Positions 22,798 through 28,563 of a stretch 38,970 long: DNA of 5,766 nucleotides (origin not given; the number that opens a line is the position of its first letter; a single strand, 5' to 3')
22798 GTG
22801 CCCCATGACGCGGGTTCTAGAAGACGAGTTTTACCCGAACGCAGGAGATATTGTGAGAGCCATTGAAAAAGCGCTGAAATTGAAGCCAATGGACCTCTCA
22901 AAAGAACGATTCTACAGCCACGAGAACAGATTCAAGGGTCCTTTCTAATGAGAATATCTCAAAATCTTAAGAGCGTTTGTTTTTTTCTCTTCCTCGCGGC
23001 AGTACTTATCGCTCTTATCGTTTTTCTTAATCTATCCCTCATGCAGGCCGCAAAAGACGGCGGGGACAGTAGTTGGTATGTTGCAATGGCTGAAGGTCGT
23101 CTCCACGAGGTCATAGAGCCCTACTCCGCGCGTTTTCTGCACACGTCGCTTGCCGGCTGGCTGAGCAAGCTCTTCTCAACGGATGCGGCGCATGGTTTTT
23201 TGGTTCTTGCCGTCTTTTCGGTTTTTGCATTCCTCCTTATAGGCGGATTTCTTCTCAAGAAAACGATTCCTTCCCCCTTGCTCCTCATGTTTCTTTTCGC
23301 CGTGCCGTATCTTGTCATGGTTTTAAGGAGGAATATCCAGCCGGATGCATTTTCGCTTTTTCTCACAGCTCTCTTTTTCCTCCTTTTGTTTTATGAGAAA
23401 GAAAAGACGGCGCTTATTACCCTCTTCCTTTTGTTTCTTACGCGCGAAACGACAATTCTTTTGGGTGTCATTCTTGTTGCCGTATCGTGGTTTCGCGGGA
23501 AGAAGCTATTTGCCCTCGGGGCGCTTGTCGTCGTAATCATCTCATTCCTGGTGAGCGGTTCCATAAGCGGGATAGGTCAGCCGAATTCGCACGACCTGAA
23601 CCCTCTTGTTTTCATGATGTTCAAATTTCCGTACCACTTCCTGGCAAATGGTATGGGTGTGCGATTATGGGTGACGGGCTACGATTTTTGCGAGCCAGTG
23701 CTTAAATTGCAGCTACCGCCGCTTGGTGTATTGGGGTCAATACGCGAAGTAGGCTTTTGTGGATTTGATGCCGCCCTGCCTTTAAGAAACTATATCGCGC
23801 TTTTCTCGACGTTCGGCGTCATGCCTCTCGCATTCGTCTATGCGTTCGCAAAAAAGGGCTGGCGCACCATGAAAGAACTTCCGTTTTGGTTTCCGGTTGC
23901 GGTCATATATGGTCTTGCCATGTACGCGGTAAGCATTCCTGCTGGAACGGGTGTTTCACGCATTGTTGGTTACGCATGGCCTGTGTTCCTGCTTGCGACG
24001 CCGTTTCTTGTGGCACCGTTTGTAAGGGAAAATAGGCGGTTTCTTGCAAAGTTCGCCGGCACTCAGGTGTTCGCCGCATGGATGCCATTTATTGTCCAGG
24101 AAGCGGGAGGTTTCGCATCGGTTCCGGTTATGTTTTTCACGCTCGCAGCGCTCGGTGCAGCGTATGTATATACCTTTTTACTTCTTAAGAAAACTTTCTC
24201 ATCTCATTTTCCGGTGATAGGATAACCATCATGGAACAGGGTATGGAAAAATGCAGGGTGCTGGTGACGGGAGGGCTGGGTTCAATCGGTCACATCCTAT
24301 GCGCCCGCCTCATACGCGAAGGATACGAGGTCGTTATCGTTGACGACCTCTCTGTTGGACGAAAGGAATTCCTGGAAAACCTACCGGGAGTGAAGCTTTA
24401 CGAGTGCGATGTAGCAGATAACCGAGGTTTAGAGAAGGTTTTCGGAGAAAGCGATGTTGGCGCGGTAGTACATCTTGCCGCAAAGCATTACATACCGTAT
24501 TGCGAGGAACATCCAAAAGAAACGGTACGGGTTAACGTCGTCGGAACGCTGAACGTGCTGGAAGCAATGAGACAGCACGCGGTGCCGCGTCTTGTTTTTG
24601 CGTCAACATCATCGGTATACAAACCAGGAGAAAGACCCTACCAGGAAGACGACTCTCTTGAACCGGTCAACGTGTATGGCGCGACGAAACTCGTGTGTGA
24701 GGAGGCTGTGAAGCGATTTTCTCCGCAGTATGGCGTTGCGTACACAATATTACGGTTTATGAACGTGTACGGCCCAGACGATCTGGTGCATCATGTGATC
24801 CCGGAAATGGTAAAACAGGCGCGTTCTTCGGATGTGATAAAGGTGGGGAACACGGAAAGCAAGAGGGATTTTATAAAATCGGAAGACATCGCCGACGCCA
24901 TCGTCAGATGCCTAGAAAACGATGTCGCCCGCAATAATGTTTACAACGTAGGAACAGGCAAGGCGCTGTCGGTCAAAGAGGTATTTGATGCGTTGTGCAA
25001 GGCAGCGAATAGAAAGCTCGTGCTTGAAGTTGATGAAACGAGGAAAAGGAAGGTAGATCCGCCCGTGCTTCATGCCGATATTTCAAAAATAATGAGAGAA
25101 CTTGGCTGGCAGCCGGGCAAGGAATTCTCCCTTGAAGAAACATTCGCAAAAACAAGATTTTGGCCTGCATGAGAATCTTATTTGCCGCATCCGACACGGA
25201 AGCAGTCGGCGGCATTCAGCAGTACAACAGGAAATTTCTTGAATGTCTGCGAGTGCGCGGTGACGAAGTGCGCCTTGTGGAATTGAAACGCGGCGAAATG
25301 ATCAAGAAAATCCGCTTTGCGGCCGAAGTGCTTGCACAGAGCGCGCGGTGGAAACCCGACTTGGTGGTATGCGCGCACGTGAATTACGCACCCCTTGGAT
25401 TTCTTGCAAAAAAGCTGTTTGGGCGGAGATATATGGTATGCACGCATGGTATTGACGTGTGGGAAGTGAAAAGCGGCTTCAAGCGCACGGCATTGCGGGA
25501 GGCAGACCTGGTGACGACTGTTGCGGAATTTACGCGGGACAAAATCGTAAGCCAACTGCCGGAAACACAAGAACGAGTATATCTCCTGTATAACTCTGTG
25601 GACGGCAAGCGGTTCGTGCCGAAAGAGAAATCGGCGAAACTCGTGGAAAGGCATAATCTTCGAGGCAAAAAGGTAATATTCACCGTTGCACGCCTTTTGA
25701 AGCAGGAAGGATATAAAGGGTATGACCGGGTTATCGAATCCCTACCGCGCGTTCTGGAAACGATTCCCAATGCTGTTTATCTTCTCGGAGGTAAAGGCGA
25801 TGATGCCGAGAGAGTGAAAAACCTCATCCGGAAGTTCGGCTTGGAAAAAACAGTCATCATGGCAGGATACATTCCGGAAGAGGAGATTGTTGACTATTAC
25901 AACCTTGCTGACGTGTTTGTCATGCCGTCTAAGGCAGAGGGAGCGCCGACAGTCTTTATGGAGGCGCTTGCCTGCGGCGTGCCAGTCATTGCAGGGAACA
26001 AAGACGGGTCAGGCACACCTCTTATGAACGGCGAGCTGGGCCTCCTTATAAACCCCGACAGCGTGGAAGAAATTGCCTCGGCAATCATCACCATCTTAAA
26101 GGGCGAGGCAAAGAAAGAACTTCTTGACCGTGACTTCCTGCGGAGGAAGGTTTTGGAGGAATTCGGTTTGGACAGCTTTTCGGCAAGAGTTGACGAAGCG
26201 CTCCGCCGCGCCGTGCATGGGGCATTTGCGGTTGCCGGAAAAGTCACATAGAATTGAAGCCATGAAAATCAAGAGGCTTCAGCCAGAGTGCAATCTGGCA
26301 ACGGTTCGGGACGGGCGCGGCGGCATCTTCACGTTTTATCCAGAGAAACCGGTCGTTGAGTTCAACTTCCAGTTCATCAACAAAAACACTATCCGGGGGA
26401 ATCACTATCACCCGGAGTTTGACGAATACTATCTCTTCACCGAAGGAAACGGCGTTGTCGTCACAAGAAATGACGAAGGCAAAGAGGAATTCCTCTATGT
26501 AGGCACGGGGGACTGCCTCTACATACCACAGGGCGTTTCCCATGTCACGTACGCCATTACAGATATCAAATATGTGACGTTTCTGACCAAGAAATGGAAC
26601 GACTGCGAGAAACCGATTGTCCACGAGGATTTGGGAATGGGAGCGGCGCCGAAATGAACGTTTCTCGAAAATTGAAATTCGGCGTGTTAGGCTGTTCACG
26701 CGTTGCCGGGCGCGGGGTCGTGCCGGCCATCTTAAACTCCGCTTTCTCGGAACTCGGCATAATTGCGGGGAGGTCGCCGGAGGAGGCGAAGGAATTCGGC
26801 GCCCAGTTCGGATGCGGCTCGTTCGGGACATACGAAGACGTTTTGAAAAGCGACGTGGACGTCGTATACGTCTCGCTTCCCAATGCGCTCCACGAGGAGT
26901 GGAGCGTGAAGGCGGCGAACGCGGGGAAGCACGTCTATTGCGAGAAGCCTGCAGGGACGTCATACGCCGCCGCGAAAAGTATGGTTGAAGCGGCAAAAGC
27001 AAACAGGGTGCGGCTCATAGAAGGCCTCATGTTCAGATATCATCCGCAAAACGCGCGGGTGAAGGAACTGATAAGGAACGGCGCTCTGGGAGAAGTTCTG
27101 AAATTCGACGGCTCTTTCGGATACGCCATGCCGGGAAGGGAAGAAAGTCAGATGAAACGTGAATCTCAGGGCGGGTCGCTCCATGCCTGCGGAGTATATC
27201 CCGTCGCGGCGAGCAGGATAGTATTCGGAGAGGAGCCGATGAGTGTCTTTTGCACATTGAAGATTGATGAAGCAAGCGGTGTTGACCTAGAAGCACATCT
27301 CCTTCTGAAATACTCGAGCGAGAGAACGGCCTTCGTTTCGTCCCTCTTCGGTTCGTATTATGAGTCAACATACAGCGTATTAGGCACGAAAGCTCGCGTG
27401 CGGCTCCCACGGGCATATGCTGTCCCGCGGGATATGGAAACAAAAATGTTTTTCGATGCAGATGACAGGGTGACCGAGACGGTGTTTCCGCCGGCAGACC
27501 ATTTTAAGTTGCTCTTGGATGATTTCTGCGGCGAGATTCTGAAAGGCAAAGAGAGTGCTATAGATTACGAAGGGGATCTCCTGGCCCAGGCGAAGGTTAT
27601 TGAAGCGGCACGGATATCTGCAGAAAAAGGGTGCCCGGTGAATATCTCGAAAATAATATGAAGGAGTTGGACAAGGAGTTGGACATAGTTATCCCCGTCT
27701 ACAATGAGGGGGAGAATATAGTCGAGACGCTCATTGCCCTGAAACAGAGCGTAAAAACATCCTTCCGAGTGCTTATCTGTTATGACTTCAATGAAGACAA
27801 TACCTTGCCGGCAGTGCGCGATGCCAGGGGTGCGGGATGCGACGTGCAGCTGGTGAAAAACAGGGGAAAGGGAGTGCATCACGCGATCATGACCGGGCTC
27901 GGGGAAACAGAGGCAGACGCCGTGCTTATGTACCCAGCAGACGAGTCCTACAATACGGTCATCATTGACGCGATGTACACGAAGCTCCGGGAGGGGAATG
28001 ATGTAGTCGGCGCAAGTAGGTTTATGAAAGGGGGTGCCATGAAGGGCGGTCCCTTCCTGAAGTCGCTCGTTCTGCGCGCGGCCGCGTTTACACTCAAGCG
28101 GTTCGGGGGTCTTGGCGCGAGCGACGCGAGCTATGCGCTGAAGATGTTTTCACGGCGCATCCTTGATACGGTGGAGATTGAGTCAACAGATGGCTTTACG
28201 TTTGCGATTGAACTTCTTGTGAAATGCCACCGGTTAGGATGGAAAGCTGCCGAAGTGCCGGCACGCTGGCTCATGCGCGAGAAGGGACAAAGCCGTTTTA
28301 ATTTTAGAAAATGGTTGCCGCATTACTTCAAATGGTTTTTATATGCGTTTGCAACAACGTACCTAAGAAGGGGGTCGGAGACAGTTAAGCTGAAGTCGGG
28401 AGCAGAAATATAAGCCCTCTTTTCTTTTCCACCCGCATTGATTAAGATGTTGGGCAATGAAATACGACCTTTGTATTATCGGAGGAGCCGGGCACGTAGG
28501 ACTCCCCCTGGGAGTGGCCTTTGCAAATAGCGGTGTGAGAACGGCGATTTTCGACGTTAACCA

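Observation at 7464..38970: PG-anchored Thr/Ser-rich giant surface protein followed by a 28-kb glycan locus led by a Wzy_C/PglL-type enzyme: candidate S-layer-type protein glycosylation system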

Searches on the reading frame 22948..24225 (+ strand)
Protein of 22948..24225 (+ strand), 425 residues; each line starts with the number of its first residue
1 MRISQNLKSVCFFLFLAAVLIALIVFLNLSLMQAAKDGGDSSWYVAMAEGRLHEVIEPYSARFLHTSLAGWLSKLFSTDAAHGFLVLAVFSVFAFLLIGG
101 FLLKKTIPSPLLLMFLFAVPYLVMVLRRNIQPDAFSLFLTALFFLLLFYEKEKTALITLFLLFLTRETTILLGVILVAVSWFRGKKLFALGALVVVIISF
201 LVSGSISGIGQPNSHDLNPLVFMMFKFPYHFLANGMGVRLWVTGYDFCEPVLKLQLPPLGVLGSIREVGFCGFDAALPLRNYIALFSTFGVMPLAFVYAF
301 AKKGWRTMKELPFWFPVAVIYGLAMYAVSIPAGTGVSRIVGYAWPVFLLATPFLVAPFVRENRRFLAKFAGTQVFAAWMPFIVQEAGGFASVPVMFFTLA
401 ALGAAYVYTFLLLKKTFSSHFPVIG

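Call 5: search_protein_families(library=pfam, proteins=[window:22948-24225:+], max_evalue=0.01)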
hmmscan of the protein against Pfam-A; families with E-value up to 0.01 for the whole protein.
window:22948-24225:+ (425 aa): 0 families

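Call 39: search_protein_families(library=ncbifam, proteins=[window:22948-24225:+], max_evalue=0.01)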
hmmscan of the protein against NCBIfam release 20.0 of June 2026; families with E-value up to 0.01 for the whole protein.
window:22948-24225:+ (425 aa): 1 family
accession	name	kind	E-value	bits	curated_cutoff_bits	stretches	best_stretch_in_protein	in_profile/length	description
NF046093.1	AZOBR_p60025_fam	subfamily_domain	1.2e-05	24.7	150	1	71-196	102-229/232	AZOBR_p60025 family cell surface glycopolymer formation protein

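Call 58: search_solved_structures(query=window:22948-24225:+, max_evalue=10)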
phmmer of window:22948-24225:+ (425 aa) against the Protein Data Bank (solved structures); distinct sequences matched with E-value up to 10: 0.

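Call 73: search_protein_families(library=pfam, proteins=[window:22948-24225:+], max_evalue=10)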
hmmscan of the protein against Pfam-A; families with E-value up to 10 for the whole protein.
window:22948-24225:+ (425 aa): 0 families

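Call 81: find_homologous_proteins(query=window:22948-24225:+)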
Query window:22948-24225:+ (425 aa): 20 proteins with E <= 0.001 among 8000 candidates.
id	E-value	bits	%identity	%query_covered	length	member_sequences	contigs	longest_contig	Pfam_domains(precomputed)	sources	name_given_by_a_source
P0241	2.1e-174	599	100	65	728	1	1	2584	PF02355.23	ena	-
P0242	7.3e-136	472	54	97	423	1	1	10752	-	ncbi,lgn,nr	ncbi:MAG: hypothetical protein Q8R20_02775 [Nanoarchaeota archaeon]|nr:hypothetical protein [Nanoarc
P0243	4.2e-113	397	49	95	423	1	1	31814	-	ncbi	-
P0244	6.5e-108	380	47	97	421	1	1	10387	-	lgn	-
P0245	1.6e-106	375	45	95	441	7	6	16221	-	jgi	-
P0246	1.3e-105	372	46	95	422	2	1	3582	-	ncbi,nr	ncbi:MAG: hypothetical protein Q7J22_00675 [Candidatus Wolfebacteria bacterium]|nr:hypothetical prot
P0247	3.3e-104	367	44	98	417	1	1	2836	-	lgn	-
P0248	4.7e-104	367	47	89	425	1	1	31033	-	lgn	-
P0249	2.2e-102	361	47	92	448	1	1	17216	-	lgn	-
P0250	2.9e-102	361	42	96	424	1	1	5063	-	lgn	-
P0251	2.4e-95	338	44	96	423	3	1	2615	-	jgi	-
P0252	9.0e-90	320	50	77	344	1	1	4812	-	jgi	-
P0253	9.1e-86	307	41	94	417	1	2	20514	-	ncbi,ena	ncbi:MAG: hypothetical protein AAB634_00710 [Patescibacteria group bacterium]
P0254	1.3e-84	303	40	90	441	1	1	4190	-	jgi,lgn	-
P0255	9.9e-83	297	41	94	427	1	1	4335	-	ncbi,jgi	jgi:hypothetical protein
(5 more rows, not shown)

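Call 83: search_solved_structures(query=A3, max_evalue=10)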
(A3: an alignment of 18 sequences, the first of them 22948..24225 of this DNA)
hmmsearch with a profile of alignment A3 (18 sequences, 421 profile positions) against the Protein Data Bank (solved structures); distinct sequences matched with E-value up to 10: 4.
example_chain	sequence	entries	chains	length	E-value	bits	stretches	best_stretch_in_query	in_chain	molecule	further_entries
5epv_A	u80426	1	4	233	0.18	13.8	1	25-87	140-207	Blue-light-activated histidine kinase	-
6ph4_A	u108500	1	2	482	0.61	12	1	25-87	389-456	Blue-light-activated histidine kinase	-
8bd7_I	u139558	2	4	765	0.91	11.4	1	184-249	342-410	Intraflagellar transport protein 80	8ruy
5n4a_A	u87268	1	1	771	0.92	11.4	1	184-249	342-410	Intraflagellar transport protein 80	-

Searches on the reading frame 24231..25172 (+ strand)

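Call 5: search_protein_families(library=pfam, proteins=[window:24231-25172:+], max_evalue=0.01)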
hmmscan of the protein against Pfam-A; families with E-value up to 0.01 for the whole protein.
window:24231-25172:+ (313 aa): 11 families
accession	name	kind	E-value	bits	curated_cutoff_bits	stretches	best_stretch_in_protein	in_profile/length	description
PF01370.27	Epimerase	-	3.9e-59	200.4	20.9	1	10-241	1-240/240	NAD dependent epimerase/dehydratase family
PF16363.11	GDP_Man_Dehyd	-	1.6e-56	192.6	27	1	11-299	1-325/332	GDP-mannose 4,6 dehydratase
PF02719.21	Polysacc_synt_2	-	8.1e-29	101.2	20.2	1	10-260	1-248/293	Polysaccharide biosynthesis protein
PF04321.23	RmlD_sub_bind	-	2.1e-28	99.7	27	1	9-258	2-230/287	RmlD substrate binding domain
PF01073.25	3Beta_HSD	-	9.1e-24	84.4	22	1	11-226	1-227/280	3-beta hydroxysteroid dehydrogenase/isomerase family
PF13460.12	NAD_binding_10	-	1.9e-13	51.2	27.2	1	14-230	1-183/184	NAD(P)H-binding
PF07993.18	NAD_binding_4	-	1.8e-08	34.3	20.1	1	74-235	87-237/258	Male sterility protein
PF00106.31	adh_short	-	2.8e-08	33.9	26.6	1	10-114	3-120/195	short chain dehydrogenase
PF05368.20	NmrA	-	2.9e-08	34.1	27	1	7-265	2-240/298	NmrA-like family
PF08659.16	KR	-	9.7e-07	29.3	22.6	1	10-128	3-139/180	KR domain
PF13561.12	adh_short_C2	-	0.00071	19.7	27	1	18-164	7-158/236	Enoyl-(Acyl carrier protein) reductase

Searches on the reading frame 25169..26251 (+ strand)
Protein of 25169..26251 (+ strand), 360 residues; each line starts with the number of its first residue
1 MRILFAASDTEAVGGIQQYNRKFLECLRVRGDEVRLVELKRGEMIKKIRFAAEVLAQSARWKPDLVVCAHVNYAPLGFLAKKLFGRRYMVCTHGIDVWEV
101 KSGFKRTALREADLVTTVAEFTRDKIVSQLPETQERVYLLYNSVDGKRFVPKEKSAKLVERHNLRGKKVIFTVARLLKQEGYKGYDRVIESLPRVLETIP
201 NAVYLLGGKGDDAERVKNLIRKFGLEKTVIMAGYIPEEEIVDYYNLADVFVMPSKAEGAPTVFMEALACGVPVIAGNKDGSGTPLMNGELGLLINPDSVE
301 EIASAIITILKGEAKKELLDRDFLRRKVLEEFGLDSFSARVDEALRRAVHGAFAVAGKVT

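Call 5: search_protein_families(library=pfam, proteins=[window:25169-26251:+], max_evalue=0.01)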
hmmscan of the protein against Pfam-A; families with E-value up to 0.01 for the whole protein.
window:25169-26251:+ (360 aa): 7 families
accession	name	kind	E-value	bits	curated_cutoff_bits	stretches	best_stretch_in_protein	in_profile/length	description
PF00534.26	Glycos_transf_1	-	1.7e-35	122.5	26.4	1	162-316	9-162/172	Glycosyl transferases group 1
PF13692.12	Glyco_trans_1_4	-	9.3e-29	101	27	1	168-311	2-141/142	Glycosyl transferases group 1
PF20706.3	GT4-conflict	-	6.2e-11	42.3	26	1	99-285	134-320/385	Family 4 Glycosyltransferase in conflict systems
PF13439.12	Glyco_transf_4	-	9.5e-11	42.5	28.5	1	39-145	49-167/170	Glycosyltransferase Family 4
PF13579.12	Glyco_trans_4_4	-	2.8e-09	37.9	29.7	1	27-129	35-145/158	Glycosyl transferase 4-like domain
PF00148.24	Oxidored_nitro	-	0.0014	18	28.6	1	167-275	107-222/399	Nitrogenase component 1 type Oxidoreductase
PF13524.12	Glyco_trans_1_2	-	0.0026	18.2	25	1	228-331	28-132/144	Glycosyl transferase-like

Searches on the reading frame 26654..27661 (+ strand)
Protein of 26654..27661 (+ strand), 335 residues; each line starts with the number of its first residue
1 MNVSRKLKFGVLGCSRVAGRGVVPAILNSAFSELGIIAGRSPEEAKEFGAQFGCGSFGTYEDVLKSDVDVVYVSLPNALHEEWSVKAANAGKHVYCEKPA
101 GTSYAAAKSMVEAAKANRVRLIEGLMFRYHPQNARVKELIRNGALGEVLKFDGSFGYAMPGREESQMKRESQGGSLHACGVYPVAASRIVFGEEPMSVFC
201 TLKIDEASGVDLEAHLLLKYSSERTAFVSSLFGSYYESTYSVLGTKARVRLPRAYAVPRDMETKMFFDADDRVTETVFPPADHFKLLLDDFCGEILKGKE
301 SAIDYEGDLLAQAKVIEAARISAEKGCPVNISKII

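Call 5: search_protein_families(library=pfam, proteins=[window:26654-27661:+], max_evalue=0.01)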
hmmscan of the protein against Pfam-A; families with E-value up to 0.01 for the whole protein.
window:26654-27661:+ (335 aa): 3 families
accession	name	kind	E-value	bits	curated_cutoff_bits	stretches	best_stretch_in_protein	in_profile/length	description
PF01408.29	GFO_IDH_MocA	-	8.7e-21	75.3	24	1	7-123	1-118/120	Oxidoreductase family, NAD-binding Rossmann fold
PF22725.1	GFO_IDH_MocA_C3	-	1.1e-19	71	27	1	135-249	3-123/124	GFO/IDH/MocA C-terminal domain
PF02894.22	GFO_IDH_MocA_C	-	1e-11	45.5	22.9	1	137-331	1-218/218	Oxidoreductase family, C-terminal alpha/beta domain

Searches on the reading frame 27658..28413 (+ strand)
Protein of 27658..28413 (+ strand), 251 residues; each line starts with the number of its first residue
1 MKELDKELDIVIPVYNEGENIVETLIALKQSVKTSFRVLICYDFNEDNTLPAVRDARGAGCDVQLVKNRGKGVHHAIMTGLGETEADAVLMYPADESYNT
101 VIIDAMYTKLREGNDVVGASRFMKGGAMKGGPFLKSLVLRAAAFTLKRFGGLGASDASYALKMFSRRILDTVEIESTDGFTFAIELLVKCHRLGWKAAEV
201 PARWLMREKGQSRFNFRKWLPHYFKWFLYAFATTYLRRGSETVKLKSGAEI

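Call 5: search_protein_families(library=pfam, proteins=[window:27658-28413:+], max_evalue=0.01)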
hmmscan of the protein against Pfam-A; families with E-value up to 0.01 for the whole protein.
window:27658-28413:+ (251 aa): 2 families
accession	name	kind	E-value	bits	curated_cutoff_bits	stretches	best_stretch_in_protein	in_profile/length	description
PF00535.33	Glycos_transf_2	-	1.6e-12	48.1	23.3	1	10-171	2-166/168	Glycosyl transferase family 2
PF13641.12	Glyco_tranf_2_3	-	0.0031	18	27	1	10-212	5-216/230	Glycosyltransferase like family 2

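Call 39: search_protein_families(library=ncbifam, proteins=[window:27658-28413:+], max_evalue=0.01)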
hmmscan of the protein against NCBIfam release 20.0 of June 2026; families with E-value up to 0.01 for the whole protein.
window:27658-28413:+ (251 aa): 10 families
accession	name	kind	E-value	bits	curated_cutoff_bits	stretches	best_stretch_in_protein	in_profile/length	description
NF058614.1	PPMAGASynPpgS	equivalog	8.3e-16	58.1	370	1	10-212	4-204/226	polyprenyl-phospho-N-acetylgalactosaminyl synthase PpgS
NF047588.1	GlcsyltransPgfSStrep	equivalog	4.6e-15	55.6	500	1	8-223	3-214/308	glycosyltransferase PgfS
NF007986.1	PRK10714.1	equivalog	1.2e-14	54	529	1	6-237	6-232/316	undecaprenyl-phosphate 4-deoxy-4-formamido-L-arabinose transferase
TIGR04182.1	glyco_TIGR04182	equivalog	4.7e-11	42.6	325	1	10-210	4-196/293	S-layer glycoprotein N-glycosyltransferase AglJ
NF041391.1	DPhHxTase_Halo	equivalog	9e-10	37.9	375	1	14-207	3-186/213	dolichyl-phosphate hexose transferase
NF007482.0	PRK10073.1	equivalog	3e-06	26.5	423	1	2-110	2-106/334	glycosyltransferase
TIGR03937.1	PgaC_IcaA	equivalog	4.7e-06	25.8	422.3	1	7-115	46-155/407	poly-beta-1,6-N-acetyl-D-glucosamine synthase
NF041865.1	EpsU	equivalog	1.4e-05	24.3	700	1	6-119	39-156/394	exopolysaccharide biosynthesis GT2 family glycosyltransferase EpsU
TIGR04283.1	glyco_like_mftF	equivalog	5e-05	23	182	1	9-117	2-104/221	TIGR04283 family arsenosugar biosynthesis glycosyltransferase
NF041875.1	EPS_EpsD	equivalog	0.0023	17.4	370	1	8-117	1-111/325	exopolysaccharide biosynthesis glycosyltransferase EpsD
